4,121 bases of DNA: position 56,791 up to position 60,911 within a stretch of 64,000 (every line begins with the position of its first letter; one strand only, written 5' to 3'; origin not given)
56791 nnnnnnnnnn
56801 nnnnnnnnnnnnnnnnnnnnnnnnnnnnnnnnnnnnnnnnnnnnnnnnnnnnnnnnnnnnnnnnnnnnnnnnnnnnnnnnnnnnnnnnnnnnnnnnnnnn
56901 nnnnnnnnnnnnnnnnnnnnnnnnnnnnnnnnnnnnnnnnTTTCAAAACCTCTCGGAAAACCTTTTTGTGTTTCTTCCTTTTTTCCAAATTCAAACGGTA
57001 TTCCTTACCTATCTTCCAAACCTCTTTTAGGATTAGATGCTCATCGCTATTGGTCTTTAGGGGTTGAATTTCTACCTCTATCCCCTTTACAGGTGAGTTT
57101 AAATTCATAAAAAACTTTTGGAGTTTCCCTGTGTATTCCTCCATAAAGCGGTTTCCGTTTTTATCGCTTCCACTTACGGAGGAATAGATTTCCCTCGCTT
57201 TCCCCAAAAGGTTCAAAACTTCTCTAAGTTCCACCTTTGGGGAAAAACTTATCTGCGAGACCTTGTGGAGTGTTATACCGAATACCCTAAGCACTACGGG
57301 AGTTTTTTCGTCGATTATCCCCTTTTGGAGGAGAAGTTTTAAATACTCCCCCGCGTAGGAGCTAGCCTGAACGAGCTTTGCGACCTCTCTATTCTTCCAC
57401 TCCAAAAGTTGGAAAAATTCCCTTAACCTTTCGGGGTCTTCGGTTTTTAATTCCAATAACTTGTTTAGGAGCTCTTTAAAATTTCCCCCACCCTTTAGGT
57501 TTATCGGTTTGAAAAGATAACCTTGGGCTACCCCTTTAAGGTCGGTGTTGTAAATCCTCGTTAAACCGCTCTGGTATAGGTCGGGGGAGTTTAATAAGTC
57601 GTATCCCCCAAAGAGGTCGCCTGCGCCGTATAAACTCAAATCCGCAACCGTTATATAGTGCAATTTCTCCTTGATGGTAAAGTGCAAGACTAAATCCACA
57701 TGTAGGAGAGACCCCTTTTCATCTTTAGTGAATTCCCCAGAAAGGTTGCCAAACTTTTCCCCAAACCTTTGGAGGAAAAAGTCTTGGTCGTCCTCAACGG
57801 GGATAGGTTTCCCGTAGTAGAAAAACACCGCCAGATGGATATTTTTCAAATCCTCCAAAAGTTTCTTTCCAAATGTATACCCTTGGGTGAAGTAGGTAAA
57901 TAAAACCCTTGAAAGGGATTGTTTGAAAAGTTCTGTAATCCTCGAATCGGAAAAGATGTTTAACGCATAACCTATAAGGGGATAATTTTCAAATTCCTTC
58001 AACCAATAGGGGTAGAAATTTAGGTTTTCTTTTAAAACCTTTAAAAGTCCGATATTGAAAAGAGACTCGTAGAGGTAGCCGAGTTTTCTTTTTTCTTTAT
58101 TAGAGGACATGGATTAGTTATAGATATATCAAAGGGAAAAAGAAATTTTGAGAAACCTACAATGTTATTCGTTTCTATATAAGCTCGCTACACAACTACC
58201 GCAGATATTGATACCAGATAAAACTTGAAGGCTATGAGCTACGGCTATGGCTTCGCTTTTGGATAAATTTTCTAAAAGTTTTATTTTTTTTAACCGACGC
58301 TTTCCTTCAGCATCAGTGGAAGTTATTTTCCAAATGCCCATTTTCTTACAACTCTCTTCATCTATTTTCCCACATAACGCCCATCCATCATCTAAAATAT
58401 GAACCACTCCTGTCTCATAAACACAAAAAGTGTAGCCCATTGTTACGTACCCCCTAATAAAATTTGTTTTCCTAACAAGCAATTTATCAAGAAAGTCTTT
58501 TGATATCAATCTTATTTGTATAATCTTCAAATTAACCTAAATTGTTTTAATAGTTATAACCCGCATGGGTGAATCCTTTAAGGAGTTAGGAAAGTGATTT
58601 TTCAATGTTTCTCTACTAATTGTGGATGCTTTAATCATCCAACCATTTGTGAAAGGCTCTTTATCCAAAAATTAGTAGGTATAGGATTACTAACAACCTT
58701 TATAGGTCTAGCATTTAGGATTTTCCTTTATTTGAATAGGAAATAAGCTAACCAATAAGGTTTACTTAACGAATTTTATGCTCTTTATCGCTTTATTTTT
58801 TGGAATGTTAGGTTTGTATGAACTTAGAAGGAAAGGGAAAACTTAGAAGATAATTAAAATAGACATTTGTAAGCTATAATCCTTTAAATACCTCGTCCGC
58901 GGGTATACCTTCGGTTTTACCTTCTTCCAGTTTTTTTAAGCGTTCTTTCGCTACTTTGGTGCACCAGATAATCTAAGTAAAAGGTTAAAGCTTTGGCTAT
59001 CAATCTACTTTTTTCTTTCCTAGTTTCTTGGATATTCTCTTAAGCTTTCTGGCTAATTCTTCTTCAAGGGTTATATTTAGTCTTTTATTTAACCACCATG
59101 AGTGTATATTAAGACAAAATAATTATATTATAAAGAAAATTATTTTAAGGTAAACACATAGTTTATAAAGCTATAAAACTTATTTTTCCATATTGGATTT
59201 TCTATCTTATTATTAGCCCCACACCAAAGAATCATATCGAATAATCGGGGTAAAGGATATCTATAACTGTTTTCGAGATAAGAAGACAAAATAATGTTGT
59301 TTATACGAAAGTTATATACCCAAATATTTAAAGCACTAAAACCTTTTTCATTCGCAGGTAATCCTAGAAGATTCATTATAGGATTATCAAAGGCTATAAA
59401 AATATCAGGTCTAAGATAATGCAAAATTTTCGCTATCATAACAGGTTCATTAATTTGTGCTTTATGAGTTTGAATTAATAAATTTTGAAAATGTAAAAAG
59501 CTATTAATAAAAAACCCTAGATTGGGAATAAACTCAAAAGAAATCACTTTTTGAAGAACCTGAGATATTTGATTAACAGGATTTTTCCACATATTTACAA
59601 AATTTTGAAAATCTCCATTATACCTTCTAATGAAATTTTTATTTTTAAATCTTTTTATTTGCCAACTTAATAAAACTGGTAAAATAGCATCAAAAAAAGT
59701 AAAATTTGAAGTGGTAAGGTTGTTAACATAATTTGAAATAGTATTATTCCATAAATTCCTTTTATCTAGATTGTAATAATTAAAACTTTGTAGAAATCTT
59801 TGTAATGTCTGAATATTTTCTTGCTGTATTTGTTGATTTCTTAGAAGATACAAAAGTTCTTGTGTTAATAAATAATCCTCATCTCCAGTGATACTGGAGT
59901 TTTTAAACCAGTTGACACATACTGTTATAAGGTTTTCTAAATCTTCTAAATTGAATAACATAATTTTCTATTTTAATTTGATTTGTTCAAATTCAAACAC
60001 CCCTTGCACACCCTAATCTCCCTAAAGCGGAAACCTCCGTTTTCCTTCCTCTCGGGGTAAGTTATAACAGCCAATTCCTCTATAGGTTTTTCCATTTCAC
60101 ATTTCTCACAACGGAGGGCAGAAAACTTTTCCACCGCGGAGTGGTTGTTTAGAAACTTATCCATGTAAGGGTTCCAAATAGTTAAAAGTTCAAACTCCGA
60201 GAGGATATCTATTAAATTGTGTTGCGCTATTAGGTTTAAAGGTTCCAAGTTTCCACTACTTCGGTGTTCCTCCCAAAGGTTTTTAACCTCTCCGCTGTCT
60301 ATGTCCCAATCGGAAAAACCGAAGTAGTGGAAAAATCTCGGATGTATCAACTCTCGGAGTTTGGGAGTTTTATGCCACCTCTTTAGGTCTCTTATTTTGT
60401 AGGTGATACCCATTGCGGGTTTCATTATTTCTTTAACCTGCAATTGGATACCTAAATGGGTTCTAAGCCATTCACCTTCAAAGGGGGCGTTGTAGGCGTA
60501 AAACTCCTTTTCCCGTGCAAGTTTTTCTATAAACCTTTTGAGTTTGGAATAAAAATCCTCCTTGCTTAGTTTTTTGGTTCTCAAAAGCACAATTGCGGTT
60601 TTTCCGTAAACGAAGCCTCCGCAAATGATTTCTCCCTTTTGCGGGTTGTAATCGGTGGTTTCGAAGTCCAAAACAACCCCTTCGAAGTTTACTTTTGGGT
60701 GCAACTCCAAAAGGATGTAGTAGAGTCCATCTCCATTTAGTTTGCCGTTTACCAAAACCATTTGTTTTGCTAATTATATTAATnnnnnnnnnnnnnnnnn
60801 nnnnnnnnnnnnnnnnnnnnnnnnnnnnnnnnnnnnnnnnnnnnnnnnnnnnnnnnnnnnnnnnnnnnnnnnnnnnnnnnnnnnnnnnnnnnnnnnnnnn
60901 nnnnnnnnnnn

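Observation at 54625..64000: Unassigned helicase, DEDDh exonuclease and giant-ORF cluster after dapB (best candidate for a new defence-type system)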

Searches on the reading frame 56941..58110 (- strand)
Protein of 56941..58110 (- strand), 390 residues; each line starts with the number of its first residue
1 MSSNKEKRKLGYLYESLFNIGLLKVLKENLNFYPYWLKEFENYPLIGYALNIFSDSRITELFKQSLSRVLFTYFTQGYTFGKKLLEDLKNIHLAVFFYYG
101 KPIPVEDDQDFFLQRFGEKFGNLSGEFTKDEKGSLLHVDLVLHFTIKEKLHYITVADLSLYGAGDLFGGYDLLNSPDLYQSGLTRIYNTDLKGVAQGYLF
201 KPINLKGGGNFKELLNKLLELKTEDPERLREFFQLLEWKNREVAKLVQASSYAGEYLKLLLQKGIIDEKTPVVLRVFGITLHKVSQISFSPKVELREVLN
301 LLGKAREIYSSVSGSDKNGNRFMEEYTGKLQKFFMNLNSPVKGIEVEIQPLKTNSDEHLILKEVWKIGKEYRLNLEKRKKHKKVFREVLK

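Call 90: search_solved_structures(query=A6, max_evalue=10)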
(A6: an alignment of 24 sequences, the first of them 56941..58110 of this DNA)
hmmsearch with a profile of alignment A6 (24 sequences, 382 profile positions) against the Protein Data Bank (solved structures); distinct sequences matched with E-value up to 10: 1.
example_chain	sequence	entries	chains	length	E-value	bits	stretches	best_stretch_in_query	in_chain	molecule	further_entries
7jh5_A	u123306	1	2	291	0.0085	18.4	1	89-146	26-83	Co-LOCKR: de novo designed protein switch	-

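Call 91: search_protein_families(library=pfam, alignment_id=A6, max_evalue=1)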
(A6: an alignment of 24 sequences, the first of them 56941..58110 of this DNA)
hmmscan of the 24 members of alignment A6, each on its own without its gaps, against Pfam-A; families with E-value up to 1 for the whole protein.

A. member 1, window:56941-58110:- (390 aa): 0 families

B. families by the number of members that match (of 24 scanned): 18 families
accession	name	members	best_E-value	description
PF20016.6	ThsA_Macro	2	0.052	Thoeris protein ThsA, Macro domain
PF18253.6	HipN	2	0.13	Hsp70-interacting protein N N-terminal domain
PF13009.11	Integrase_2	1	0.013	Putative integrase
PF05015.19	HigB-like_toxin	1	0.028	RelE-like toxin of type II toxin-antitoxin system HigB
PF13291.12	ACT_4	1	0.037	ACT domain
PF18213.6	SUB1_ProdP9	1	0.043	SUB1 protease Prodomain ProdP9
PF01051.27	Rep3_N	1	0.049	Initiator Replication protein, WH1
PF18254.6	HMw1_D2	1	0.069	HMW1 domain 2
PF04309.18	G3P_antiterm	1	0.074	Glycerol-3-phosphate responsive antiterminator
PF05638.18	T6SS_HCP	1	0.08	Type VI secretion system effector, Hcp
PF22188.2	Phage_spike_P1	1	0.081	Phage PM2 spike protein P1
PF21698.3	Spo16_C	1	0.1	Spo16 protein, C-terminal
PF17424.7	DUF5411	1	0.2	Family of unknown function (DUF5411)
PF13551.12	HTH_29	1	0.22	Winged helix-turn helix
PF24794.1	Duc1_FFAT_like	1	0.26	Duc1 FFAT-like motif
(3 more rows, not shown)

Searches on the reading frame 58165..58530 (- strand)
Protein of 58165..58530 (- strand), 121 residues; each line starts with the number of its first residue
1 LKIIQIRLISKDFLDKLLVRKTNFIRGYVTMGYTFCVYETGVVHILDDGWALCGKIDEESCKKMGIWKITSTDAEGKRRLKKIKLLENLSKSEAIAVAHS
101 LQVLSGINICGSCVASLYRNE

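Call 9: search_protein_families(library=pfam, proteins=[window:58165-58530:-], max_evalue=1)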
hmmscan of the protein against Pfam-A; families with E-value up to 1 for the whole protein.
window:58165-58530:- (121 aa): 3 families
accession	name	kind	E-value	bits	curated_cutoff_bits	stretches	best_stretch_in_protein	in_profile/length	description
PF16312.10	Oberon_cc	-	0.069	13.5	28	1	53-92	74-113/129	Coiled-coil region of Oberon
PF15016.13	C5orf34_C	-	0.096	12.9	27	1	34-75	16-57/82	C5orf34 C-terminal domain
PF25726.1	UL148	-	0.1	11.9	27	1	32-70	43-82/327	Cytomegalovirus endoplasmic reticulum-resident glycoprotein UL148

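Call 10: search_protein_families(library=padloc, proteins=[window:58165-58530:-], max_evalue=1)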
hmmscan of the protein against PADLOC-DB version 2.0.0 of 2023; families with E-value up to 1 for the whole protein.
window:58165-58530:- (121 aa): 0 families

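Call 11: search_protein_families(library=ncbifam, proteins=[window:58165-58530:-], max_evalue=1)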
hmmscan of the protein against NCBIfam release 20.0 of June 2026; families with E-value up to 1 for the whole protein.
window:58165-58530:- (121 aa): 0 families

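Call 41: search_protein_families(library=phrogs, proteins=[window:58165-58530:-], max_evalue=0.1)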
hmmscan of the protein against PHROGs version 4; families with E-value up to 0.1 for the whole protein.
window:58165-58530:- (121 aa): 0 families

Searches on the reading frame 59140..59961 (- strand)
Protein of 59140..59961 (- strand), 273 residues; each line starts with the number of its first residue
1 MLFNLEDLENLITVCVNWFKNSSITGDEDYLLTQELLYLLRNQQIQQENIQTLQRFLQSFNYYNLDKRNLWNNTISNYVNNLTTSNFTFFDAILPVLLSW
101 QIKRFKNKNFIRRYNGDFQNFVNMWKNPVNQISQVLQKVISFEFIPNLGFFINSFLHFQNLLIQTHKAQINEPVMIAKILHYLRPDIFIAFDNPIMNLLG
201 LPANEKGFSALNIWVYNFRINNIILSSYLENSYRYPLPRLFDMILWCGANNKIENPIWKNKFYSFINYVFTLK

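Call 9: search_protein_families(library=pfam, proteins=[window:59140-59961:-], max_evalue=1)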
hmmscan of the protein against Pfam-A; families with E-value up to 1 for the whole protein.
window:59140-59961:- (273 aa): 1 family
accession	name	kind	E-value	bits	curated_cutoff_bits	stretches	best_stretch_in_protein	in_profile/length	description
PF25364.1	PH_NDK7_N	-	0.13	12.9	100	1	32-83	22-74/89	Nucleoside diphosphate kinase 7 N-terminal PH domain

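Call 10: search_protein_families(library=padloc, proteins=[window:59140-59961:-], max_evalue=1)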
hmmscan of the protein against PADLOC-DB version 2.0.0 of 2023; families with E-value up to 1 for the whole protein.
window:59140-59961:- (273 aa): 0 families

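Call 11: search_protein_families(library=ncbifam, proteins=[window:59140-59961:-], max_evalue=1)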
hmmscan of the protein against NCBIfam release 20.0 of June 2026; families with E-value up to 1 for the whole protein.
window:59140-59961:- (273 aa): 1 family
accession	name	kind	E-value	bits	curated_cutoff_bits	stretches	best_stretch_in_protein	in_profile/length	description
NF011418.0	PRK14845.1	equivalog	0.095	10.4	756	1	31-140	409-516/1049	translation initiation factor IF-2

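Call 41: search_protein_families(library=phrogs, proteins=[window:59140-59961:-], max_evalue=0.1)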
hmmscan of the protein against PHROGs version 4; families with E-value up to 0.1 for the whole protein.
window:59140-59961:- (273 aa): 0 families

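Call 116: find_related_loci(query=window:59140-59961:-, collection=viral_contigs, flank=5000)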
Query window:59140-59961:- (273 aa) in viral_contigs; peptide patterns used: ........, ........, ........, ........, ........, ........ (x = any residue, [..] = any of these).
6 stretches matched a pattern, but none encodes a relative of the query by tblastn (E <= 1e-3).

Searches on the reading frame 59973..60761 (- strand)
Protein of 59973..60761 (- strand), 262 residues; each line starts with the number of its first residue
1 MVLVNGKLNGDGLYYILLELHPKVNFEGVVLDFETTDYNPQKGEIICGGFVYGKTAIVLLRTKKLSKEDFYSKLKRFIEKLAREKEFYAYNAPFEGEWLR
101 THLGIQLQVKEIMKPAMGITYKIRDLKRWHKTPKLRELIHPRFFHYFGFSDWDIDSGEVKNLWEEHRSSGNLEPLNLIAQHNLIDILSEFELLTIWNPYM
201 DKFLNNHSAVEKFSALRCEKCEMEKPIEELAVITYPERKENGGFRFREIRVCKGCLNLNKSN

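Call 9: search_protein_families(library=pfam, proteins=[window:59973-60761:-], max_evalue=1)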
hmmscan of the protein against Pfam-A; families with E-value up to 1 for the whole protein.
window:59973-60761:- (262 aa): 2 families
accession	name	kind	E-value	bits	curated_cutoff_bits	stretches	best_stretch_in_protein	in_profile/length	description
PF13482.12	RNase_H_2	-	1.1e-08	35.7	22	1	30-196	2-164/165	RNase_H superfamily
PF05709.17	Sipho_tail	-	0.17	12.5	24.2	1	15-90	6-84/118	Phage tail protein RIFT-related domain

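Call 10: search_protein_families(library=padloc, proteins=[window:59973-60761:-], max_evalue=1)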
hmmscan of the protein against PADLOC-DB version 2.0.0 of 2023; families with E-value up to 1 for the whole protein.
window:59973-60761:- (262 aa): 1 family
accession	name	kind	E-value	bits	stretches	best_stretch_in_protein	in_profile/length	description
PDLC01247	DEDDh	-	0.00011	20.9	2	29-51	1-23/139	"CAS-I,CAS-II,CAS-III,CAS-IV,CAS-V,CAS-VI; associated"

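Call 11: search_protein_families(library=ncbifam, proteins=[window:59973-60761:-], max_evalue=1)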
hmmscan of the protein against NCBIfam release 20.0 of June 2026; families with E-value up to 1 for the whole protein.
window:59973-60761:- (262 aa): 2 families
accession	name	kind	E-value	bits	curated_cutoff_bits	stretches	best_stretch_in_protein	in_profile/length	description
NF005836.0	PRK07740.1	equivalog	0.085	12.3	261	1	25-47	58-80/244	hypothetical protein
NF006601.0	PRK09145.1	equivalog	0.2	11.1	189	1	23-47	26-50/207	3'-5' exonuclease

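Call 12: find_encoding_contigs(protein=window:59973-60761:-, flank=10000, max_places=6)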
Protein window:59973-60761:- (262 aa): no gene with exactly this product is on record in the collection.

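Call 20: search_solved_structures(query=window:59973-60761:-, max_evalue=1)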
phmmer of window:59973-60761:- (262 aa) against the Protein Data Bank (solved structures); distinct sequences matched with E-value up to 1: 0.

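Call 41: search_protein_families(library=phrogs, proteins=[window:59973-60761:-], max_evalue=0.1)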
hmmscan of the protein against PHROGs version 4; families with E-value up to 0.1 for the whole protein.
window:59973-60761:- (262 aa): 2 families
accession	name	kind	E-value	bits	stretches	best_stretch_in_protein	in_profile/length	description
phrog_17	-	DNA, RNA and nucleotide metabolism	1.4e-06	27.6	1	29-111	673-751/1445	DNA polymerase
phrog_1907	-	DNA, RNA and nucleotide metabolism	0.098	12.2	0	27-107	15-92/629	DNA polymerase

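Call 115: search_solved_structures(query=A3, max_evalue=10)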
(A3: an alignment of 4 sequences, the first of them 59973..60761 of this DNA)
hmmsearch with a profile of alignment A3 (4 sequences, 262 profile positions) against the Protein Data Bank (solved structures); distinct sequences matched with E-value up to 10: 1.
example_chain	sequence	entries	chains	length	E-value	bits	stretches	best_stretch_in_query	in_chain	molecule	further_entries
3r87_A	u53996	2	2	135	1.6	11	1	138-178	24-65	Putative uncharacterized protein | ORF6 thioesterase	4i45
